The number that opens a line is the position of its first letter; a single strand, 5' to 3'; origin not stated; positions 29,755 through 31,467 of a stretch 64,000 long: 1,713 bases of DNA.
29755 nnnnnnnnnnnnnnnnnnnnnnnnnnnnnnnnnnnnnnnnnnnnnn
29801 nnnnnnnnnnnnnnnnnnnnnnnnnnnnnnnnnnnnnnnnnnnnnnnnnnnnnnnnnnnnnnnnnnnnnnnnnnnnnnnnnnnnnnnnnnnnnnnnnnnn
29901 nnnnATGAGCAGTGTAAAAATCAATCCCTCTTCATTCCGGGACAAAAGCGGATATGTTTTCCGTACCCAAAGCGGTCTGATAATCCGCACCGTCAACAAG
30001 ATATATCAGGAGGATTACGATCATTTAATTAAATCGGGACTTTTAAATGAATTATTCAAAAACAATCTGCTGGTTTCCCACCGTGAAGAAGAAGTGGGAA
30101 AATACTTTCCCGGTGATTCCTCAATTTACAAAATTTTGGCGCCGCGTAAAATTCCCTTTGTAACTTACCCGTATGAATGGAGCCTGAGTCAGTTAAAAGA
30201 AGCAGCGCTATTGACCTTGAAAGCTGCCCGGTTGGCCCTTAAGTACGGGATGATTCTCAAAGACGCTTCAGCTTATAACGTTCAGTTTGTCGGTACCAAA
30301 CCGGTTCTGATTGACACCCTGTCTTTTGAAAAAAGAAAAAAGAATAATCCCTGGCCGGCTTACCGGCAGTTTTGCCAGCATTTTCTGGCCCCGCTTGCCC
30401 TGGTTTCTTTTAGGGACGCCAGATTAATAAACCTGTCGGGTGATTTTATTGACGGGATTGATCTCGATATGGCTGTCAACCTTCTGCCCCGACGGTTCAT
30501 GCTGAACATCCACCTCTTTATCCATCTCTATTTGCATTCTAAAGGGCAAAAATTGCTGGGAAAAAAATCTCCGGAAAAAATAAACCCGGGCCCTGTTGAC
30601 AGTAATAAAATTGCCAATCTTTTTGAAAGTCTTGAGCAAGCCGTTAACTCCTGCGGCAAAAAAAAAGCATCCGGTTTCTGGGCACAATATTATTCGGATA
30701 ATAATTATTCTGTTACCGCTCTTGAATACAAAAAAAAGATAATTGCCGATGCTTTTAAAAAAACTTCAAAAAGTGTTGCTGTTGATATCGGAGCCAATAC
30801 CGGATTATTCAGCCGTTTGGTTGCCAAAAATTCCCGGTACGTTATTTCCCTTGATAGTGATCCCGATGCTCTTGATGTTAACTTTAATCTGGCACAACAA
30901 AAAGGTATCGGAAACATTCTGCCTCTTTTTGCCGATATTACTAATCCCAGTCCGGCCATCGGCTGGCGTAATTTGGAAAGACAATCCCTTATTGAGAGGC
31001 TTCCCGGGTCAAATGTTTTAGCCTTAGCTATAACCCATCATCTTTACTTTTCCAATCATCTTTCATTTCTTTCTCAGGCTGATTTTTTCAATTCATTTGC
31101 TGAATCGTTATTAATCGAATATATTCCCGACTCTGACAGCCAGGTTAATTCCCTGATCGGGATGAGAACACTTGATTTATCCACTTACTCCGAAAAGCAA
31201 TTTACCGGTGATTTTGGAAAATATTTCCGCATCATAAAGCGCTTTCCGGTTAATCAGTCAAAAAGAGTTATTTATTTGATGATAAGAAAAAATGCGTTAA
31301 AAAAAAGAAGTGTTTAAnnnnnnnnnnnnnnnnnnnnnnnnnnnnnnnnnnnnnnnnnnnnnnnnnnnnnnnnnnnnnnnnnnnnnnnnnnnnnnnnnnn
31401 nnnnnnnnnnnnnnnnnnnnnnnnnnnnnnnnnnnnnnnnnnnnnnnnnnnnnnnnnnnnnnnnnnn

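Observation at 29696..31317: Kinase-methyltransferase fusion (WbdD-like chain-terminator logic, reversed domain order) with a coupled 70-aa membrane ORF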

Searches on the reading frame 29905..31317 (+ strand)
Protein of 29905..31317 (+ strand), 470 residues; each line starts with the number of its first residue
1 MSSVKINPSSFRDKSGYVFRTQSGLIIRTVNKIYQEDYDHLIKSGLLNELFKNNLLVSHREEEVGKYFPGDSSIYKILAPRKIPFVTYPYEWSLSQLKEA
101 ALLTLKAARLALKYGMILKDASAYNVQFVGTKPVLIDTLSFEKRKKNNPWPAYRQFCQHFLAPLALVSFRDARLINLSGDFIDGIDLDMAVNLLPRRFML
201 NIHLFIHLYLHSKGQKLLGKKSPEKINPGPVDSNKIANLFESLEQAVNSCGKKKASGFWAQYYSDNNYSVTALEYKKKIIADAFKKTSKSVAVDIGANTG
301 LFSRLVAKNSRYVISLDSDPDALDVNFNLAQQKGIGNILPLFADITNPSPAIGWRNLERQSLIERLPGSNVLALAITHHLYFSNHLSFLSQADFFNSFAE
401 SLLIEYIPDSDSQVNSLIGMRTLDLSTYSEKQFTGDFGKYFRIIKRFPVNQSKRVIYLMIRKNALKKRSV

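Call 3: search_protein_families(library=pfam, proteins=[window:29905-31317:+], max_evalue=1)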
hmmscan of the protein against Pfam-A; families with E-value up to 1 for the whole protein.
window:29905-31317:+ (470 aa): 3 families
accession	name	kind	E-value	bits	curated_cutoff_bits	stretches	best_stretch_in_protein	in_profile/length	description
PF01728.25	FtsJ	-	0.018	15.4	24.1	1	275-323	7-58/181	FtsJ-like methyltransferase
PF08241.18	Methyltransf_11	-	0.079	14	21.2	0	293-334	1-42/95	Methyltransferase domain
PF13847.12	Methyltransf_31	-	0.14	12.2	27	1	288-346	3-64/145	Methyltransferase domain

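Call 4: search_protein_families(library=ncbifam, proteins=[window:29905-31317:+], max_evalue=1)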
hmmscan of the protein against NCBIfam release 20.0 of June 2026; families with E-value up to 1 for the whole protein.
window:29905-31317:+ (470 aa): 8 families
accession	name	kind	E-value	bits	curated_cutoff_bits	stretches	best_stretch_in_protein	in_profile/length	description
NF011529.0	PRK14968.1-3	equivalog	8e-05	22.1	162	1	279-340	25-86/198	putative methyltransferase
NF053718.1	23SC1962Mtase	equivalog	0.015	14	575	1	279-339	204-261/383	23S rRNA (cytosine(1962)-C(5))-methyltransferase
NF043040.1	corrin_prot_MT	hypoth_equivalog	0.03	13.8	180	1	273-334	27-87/216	corrinoid protein-associated methyltransferase CpaM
TIGR01877.1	cas_cas6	equivalog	0.031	14.7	58.65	1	11-62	78-127/200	CRISPR-associated endoribonuclease Cas6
NF047607.1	LBF_2017_Nterm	subfamily_domain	0.14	12.1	50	1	247-295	56-105/124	LBF_2017 N-terminal domain-containing protein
TIGR01983.1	UbiG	equivalog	0.16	11.3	102.95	1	278-335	35-96/228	bifunctional 2-polyprenyl-6-hydroxyphenol methylase/3-demethylubiquinol 3-O-methyltransferase UbiG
TIGR01444.1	fkbM_fam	subfamily_domain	0.21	12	37.7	1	292-323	2-35/143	FkbM family methyltransferase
NF040868.1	carboxypep_CpsA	equivalog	0.22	10.2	500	1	277-326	36-85/391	carboxypeptidase CpsA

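Call 5: search_solved_structures(query=window:29905-31317:+, max_evalue=10, show_alignments=2)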
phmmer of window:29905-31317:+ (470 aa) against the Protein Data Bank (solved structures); distinct sequences matched with E-value up to 10: 1.
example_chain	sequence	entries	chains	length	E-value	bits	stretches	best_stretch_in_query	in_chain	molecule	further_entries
1f38_A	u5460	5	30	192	0.081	15.2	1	271-341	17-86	PRECORRIN-8W DECARBOXYLASE | Precorrin-6y methyltransferase/putative decarboxylase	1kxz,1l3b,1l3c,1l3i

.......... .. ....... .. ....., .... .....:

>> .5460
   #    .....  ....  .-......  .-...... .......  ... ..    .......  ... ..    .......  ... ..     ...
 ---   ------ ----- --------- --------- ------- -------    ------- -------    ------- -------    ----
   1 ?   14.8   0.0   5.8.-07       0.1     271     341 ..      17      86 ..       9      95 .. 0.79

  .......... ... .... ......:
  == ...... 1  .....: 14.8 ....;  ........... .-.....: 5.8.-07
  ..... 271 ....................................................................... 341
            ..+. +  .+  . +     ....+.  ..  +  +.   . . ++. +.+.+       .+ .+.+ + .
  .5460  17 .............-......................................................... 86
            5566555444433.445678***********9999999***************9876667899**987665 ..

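Call 6: find_homologous_proteins(query=window:29905-31317:+)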
Query window:29905-31317:+ (470 aa): 8000 proteins with E <= 0.001 among 8000 candidates; the best 120 are listed.
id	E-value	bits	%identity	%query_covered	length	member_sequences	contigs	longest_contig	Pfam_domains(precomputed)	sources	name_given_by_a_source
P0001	0.0e+0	1048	100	100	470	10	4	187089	-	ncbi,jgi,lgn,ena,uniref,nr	ncbi:hypothetical protein A3B48_00280 [Candidatus Gottesmanbacteria bacterium RIFCSPLOWO2_01_FULL_40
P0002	1.4e-134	468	49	99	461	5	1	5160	-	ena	-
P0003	3.0e-129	450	47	97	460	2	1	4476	-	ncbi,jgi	-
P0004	1.6e-128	448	48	98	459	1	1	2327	-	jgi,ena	-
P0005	2.8e-127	444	46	97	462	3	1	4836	-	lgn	-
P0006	4.6e-127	443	47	98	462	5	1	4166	-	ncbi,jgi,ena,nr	ncbi:MAG: SAM-dependent methyltransferase [Candidatus Coatesbacteria bacterium]|nr:MAG: SAM-dependen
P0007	7.4e-127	442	47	97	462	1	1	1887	-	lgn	-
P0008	1.1e-126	442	46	98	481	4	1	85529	-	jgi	-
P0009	2.8e-126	440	47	97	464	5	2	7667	-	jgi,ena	-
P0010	3.0e-126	440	48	97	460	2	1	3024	-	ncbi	-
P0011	3.9e-126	440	47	98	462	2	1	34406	-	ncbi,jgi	-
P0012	4.6e-126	440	46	98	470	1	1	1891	-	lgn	-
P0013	6.1e-126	439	47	97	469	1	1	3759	PF13489.13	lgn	-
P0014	7.5e-126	439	46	97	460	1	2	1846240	-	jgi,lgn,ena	-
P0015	7.9e-126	439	48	97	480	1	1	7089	-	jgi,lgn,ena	-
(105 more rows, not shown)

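Call 11: search_solved_structures(query=A1, max_evalue=10, show_alignments=3)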
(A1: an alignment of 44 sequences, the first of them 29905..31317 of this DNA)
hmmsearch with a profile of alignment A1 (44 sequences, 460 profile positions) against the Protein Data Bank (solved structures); distinct sequences matched with E-value up to 10: 24.
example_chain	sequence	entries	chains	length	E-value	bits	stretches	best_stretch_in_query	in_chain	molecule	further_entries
2yx1_A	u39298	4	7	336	0.01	17.9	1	286-342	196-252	Hypothetical protein MJ0883 | Uncharacterized protein MJ0883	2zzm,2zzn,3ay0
5yac_A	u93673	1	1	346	0.014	17.5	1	284-341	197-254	tRNA (guanine(37)-N1)-methyltransferase Trm5b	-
4krg_A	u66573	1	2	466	0.017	17.2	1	247-326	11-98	Phosphoethanolamine N-methyltransferase 1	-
9ohl_C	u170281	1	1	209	0.18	13.8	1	277-342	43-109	rRNA N(6)-adenosine-methyltransferase METTL5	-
6h2u_A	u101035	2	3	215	0.19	13.7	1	277-342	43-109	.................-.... protein 5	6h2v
4dcm_A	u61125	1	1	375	0.26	13.3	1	240-330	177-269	Ribosomal RNA large subunit methyltransferase G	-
9rfr_A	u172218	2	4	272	0.31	13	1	284-329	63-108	Ubiquinone biosynthesis O-methyltransferase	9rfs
3e8s_A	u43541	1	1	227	0.31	13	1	249-322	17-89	Putative SAM Dependent Methyltransferase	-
5wp5_A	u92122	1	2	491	0.34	12.9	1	277-346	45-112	Phosphomethylethanolamine N-methyltransferase 2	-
1wy7_A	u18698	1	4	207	0.38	12.7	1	277-322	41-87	hypothetical protein PH1948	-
3bwy_A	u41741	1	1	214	0.46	12.5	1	258-324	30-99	COMT protein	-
3a7e_A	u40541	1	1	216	0.51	12.3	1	258-323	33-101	Catechol O-methyltransferase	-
3bwm_A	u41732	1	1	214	0.52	12.3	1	258-323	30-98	Catechol O-methyltransferase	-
4xue_B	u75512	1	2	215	0.52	12.3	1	258-323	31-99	Catechol O-methyltransferase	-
4xuc_A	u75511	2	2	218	0.53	12.2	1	258-323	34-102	Catechol O-methyltransferase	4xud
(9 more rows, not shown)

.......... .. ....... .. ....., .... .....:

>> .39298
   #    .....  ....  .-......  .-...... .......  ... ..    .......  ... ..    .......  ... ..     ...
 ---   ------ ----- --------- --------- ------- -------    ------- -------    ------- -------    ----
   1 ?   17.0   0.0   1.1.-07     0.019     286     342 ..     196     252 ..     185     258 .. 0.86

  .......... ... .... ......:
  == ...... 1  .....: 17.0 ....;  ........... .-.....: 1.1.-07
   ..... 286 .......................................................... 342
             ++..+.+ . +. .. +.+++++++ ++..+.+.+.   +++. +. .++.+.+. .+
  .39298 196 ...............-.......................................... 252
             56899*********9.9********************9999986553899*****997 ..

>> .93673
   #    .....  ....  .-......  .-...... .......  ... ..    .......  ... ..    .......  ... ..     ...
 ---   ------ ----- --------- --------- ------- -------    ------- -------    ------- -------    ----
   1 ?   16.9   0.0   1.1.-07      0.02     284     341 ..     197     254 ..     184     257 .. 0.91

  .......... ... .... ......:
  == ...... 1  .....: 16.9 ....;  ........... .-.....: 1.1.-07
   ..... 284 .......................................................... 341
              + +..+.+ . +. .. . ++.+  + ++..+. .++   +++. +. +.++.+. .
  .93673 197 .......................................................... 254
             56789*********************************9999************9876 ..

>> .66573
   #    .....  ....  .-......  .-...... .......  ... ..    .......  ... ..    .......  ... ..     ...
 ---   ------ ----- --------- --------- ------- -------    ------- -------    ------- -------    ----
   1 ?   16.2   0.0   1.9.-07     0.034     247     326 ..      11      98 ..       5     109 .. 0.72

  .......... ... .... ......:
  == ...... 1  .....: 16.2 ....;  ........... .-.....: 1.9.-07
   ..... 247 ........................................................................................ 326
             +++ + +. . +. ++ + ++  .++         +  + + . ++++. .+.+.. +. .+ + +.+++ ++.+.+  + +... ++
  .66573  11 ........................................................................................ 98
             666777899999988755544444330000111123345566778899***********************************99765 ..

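Call 16: find_encoding_contigs(protein=P0008, flank=6000, max_places=2)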
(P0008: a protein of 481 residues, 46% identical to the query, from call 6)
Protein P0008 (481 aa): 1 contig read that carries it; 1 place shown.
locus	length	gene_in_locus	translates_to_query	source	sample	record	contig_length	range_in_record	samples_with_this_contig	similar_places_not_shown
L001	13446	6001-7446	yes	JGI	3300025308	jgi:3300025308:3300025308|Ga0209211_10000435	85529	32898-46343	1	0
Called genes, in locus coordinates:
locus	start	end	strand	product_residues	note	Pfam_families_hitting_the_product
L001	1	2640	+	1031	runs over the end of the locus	PF04932:Wzy_C, PF13231:PMT_2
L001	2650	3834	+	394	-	PF13439:Glyco_transf_4, PF00534:Glycos_transf_1, PF13692:Glyco_trans_1_4, PF13524:Glyco_trans_1_2 (weak)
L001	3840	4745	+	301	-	PF00535:Glycos_transf_2, PF10111:Glyco_tranf_2_2, PF13641:Glyco_tranf_2_3, PF13632:Glyco_trans_2_3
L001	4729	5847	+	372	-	PF13439:Glyco_transf_4, PF13579:Glyco_trans_4_4 (weak), PF20706:GT4-conflict (weak), PF00534:Glycos_transf_1, PF13692:Glyco_trans_1_4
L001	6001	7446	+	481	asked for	-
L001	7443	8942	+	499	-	PF00884:Sulfatase (weak)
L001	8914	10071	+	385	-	PF00534:Glycos_transf_1, PF13692:Glyco_trans_1_4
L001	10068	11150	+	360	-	PF00483:NTP_transferase, PF12804:NTP_transf_3 (weak), PF22640:ManC_GMP_beta-helix (weak)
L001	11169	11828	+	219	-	PF02397:Bac_transf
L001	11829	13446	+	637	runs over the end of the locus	PF13196:DUF4012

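Call 17: find_encoding_contigs(protein=P0014, flank=6000, max_places=2)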
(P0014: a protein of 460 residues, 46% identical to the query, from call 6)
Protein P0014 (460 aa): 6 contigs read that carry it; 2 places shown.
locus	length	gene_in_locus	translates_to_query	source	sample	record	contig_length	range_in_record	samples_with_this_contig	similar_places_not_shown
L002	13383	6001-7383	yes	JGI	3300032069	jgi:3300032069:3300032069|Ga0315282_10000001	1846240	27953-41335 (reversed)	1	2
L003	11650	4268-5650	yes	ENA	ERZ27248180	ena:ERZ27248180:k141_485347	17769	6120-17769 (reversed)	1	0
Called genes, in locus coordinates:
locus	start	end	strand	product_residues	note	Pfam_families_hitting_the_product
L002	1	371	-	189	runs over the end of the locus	-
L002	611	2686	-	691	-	PF00133:tRNA-synt_1, PF09334:tRNA-synt_1g, PF19303:Anticodon_3, PF08264:Anticodon_1 (weak), PF01588:tRNA_bind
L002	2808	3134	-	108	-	PF18765:Polbeta, PF01909:NTP_transf_2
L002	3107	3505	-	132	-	PF05168:HEPN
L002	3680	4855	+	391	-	PF06074:Portal_Mu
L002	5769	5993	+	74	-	-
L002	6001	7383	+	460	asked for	-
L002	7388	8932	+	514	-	PF00884:Sulfatase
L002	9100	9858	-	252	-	-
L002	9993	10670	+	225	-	PF00932:LTD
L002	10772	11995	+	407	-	PF00579:tRNA-synt_1b, PF01479:S4 (weak)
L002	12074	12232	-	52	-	-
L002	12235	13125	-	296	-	PF01972:SDH_protease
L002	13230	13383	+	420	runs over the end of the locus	PF00919:UPF0004, PF04055:Radical_SAM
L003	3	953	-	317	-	?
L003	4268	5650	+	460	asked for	-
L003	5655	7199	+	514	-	PF00884:Sulfatase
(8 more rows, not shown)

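Call 18: predict_structure(alignment_id=A1)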
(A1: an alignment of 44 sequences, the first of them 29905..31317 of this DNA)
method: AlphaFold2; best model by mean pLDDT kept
length: 470 residues; sequences in the alignment: 44
mean_pLDDT: 90.2   pTM: 0.91
mean pLDDT of the five models: 90.2, 89.1, 87.9, 87.4, 84.2
residues with pLDDT >= 90: 329; 70-90: 107; 50-70: 31; < 50: 3
segments of 3 or more residues with pLDDT < 50: none
pLDDT, mean of each block of 10 residues (from residue 1): 65 83 90 97 98 97 93 96 93 97 98 97 96 96 94 97 96 91 95 96 97 90 75 95 98 71 73 93 85 91 94 93 93 96 78 72 83 92 89 93 95 84 83 98 95 94 71
secondary structure, 60 per line:
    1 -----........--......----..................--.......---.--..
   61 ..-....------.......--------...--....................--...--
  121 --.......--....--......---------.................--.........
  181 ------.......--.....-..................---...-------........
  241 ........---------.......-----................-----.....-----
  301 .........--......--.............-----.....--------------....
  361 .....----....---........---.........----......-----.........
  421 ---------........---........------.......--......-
elements in order: E6-13 E16-21 E26-31 H32-43 H46-52 E59-62 H64-67 E74-80 H94-113 E116-118 E126-129 E132-135 E141-143 H153-169 H172-180 H187-193 H196-200 H202-219 H233-248 H258-264 H270-285 E291-295 H301-309 E312-317 H320-332 E338-342 H357-365 E370-373 H377-384 H388-396 E401-406 H412-420 H430-437 E441-448 E455-461 H464-469

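Call 21: find_related_loci(query=A1, collection=genome_contigs, flank=4000)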
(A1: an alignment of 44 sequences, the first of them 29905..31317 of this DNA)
Query A1 (470 aa) in genome_contigs; peptide patterns used: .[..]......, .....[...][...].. (x = any residue, [..] = any of these).
600 stretches matched a pattern (row limit reached: there are more); 594 encode a relative of the query (tblastn E <= 1e-3); the best 80 are kept; 80 distinct loci.
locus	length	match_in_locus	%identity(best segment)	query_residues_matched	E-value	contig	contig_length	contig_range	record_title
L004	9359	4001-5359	48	7-461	4e-131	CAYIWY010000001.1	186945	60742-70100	MAG TPA_asm: uncultured Gammaproteobacteria bacterium isolate ERP119705_co4_291 genome assembly, contig: NODE_10_length_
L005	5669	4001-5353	48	8-462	5e-130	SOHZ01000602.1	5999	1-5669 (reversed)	MAG: Anaerolineales bacterium isolate E26_bin7 NODE_733_length_5999_cov_9.233513, whole genome shotgun sequence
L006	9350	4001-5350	48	9-462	4e-129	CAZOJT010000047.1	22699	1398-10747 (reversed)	MAG TPA_asm: uncultured Ignavibacteria bacterium isolate binchicken_co89_550 genome assembly, contig: NODE_3790_length_2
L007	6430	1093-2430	48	10-459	4e-128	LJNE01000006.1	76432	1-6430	MAG: Parcubacteria bacterium DG_74_1 WOR1_52_54_75, whole genome shotgun sequence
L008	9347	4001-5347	47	10-462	1e-127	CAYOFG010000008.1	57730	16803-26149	MAG TPA_asm: uncultured Clostridia bacterium isolate binchicken_co376_202 genome assembly, contig: NODE_386_length_57730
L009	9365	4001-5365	46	3-461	6e-128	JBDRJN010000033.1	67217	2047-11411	MAG: Candidatus Omnitrophota bacterium isolate MEGAHIT-group-1.657 k141_2638845, whole genome shotgun sequence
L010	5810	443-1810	46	9-462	6e-128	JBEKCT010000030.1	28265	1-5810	MAG: Anaerolineales bacterium isolate SPRUCE 166 SPRUCE_166_30, whole genome shotgun sequence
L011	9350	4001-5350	47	9-462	5e-127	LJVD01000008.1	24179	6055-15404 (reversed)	MAG: candidate division Zixibacteria bacterium SM1_73 WOR1_30_36_1395, whole genome shotgun sequence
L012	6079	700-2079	45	1-464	5e-127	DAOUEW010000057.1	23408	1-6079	MAG TPA_asm: Anaerolineae bacterium isolate N9_380 k139_1852401, whole genome shotgun sequence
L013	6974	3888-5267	45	1-464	8e-127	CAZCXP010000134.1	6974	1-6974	MAG TPA_asm: uncultured Dehalococcoidia bacterium isolate binchicken_co89_461 genome assembly, contig: NODE_22941_length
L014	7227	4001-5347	44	8-459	3e-126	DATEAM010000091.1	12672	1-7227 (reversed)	MAG TPA_asm: Thermodesulfobacteriota bacterium isolate SMAG_U8218 k141_854703, whole genome shotgun sequence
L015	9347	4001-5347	47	10-462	3e-126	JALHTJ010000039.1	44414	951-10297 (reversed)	MAG: Candidatus Aminicenantes bacterium isolate PFL21 seq_253343, whole genome shotgun sequence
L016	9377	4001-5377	46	8-470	2e-126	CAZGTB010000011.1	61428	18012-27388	MAG TPA_asm: uncultured Syntrophorhabdus sp. isolate SRP302447_co2_18 genome assembly, contig: NODE_1458_length_61428_co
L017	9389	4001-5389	46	1-469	3e-126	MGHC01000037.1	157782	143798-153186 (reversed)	MAG: Candidatus Woesebacteria bacterium RIFCSPLOWO2_01_FULL_39_10 rifcsplowo2_01_scaffold_970, whole genome shotgun sequ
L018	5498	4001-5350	43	9-463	1e-125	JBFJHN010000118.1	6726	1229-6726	MAG: Candidatus Krumholzibacteriia bacterium isolate Mix_sand16.2022.02.G.6 k141_1509131_length_6726_cov_10.0000, whole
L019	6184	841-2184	45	8-459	3e-125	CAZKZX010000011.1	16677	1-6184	MAG TPA_asm: uncultured Methanomicrobia archaeon isolate binchicken_co91_391 genome assembly, contig: NODE_3941_length_1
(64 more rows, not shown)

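Call 29: search_protein_representatives(protein=window:29905-31317:+)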
Query: 470 residues. Proteins with E-value up to 0.001 (for the whole library): 5124; up to 1e-10: 3543; up to 1e-30: 1429. The best 150 are listed.
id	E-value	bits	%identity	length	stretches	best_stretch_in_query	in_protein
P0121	6.9e-130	450.5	47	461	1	4-463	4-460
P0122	3.6e-112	392.1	45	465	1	5-460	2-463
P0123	2.7e-111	389.2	43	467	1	8-461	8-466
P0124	1.3e-110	387.0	43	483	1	8-461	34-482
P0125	8.0e-108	377.7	42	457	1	6-461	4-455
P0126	1.2e-107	377.1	42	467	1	5-462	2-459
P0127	6.1e-106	371.5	41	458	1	7-462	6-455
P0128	8.8e-106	371.0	42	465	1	9-462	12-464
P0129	1.6e-104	366.8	42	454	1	8-462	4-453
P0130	1.2e-103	363.9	40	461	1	3-461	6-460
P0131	1.9e-103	363.3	43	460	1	9-466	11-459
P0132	2.7e-103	362.8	42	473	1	6-462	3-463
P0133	3.0e-103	362.7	42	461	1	7-459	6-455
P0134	4.1e-103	362.2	40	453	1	4-457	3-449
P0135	7.7e-103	361.3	41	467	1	9-462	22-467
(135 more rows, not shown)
